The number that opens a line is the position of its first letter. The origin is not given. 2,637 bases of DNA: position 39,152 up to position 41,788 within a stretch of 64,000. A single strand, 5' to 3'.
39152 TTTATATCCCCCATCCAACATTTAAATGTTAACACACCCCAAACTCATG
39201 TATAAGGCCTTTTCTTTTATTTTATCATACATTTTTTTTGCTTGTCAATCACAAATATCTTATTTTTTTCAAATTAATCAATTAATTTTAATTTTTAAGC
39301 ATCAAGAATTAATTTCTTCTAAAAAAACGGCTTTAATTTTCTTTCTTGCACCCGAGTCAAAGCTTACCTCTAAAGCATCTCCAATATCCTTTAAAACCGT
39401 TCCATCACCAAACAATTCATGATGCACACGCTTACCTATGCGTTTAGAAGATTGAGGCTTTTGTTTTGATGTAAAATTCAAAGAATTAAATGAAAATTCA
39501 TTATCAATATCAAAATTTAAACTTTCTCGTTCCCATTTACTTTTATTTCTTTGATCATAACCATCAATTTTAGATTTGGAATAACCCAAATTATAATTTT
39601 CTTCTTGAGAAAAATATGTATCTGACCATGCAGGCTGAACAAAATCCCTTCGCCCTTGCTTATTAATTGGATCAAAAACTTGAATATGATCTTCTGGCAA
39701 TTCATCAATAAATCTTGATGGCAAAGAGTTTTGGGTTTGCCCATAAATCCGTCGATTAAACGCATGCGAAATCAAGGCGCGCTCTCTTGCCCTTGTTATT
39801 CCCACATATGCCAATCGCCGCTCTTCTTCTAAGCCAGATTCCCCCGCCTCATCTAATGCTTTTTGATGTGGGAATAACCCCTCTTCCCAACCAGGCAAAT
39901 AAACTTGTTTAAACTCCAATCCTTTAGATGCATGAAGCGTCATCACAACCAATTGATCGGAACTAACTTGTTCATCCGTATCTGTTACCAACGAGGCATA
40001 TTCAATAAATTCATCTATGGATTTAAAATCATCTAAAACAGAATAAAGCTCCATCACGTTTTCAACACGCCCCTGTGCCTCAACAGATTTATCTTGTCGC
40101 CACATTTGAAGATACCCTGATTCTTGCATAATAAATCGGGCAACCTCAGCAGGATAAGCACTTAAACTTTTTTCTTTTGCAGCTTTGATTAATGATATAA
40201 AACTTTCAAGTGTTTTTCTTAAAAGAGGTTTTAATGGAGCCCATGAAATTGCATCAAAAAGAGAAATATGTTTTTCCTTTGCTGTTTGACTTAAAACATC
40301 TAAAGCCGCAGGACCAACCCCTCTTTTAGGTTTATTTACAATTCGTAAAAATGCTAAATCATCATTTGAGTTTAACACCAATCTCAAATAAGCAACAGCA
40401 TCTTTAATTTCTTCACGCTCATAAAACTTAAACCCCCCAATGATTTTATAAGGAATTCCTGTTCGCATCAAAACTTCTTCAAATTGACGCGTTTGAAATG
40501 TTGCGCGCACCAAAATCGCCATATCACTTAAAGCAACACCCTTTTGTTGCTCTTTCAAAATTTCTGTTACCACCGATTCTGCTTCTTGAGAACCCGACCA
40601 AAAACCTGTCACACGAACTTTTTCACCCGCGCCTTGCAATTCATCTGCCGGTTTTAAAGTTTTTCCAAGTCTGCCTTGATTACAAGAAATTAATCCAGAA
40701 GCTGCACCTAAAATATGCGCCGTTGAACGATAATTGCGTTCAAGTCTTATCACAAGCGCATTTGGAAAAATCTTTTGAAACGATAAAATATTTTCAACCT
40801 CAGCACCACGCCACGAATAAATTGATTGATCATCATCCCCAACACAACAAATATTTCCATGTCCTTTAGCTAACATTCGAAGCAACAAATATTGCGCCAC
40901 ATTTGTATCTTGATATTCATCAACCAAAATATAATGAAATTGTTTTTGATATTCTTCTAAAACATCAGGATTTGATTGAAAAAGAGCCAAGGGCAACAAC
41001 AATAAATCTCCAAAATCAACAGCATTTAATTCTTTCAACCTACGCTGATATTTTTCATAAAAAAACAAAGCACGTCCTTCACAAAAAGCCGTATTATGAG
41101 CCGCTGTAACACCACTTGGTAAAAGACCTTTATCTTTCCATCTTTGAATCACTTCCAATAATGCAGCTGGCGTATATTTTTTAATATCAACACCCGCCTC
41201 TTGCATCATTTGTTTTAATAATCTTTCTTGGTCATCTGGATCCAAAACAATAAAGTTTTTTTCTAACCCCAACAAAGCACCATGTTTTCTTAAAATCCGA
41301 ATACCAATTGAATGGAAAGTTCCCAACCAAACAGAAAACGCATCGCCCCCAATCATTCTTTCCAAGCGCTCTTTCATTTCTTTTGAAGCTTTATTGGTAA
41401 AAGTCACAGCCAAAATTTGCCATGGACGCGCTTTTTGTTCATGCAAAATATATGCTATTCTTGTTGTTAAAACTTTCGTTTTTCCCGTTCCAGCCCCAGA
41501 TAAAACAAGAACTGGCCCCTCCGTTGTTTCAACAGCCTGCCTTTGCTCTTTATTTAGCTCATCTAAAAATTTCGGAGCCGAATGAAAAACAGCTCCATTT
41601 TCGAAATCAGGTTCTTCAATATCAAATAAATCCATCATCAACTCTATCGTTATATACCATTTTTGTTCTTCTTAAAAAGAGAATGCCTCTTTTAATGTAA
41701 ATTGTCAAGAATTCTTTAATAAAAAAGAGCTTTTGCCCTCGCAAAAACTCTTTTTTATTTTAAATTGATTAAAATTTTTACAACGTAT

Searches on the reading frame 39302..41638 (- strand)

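Call 26: search_protein_families(library=pfam, max_evalue=0.00001, proteins=[window:39302-41638:-])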
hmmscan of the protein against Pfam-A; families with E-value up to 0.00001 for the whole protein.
window:39302-41638:- (778 aa): 5 families
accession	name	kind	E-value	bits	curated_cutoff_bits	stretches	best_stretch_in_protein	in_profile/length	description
PF00580.27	UvrD-helicase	-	1.3e-92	310.8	23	1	28-291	1-270/271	UvrD/REP helicase N-terminal domain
PF13361.12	UvrD_C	-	3.7e-71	240.8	25.6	1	297-625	1-347/350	UvrD-like helicase C-terminal domain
PF13245.12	AAA_19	-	2.7e-22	79.8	25.1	1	32-275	1-132/134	AAA domain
PF13604.12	AAA_30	-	2.9e-07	30.9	27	0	27-93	1-67/191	AAA domain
PF13538.12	UvrD_C_2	-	1.6e-06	28.3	27.4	0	602-622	30-50/52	UvrD-like helicase C-terminal domain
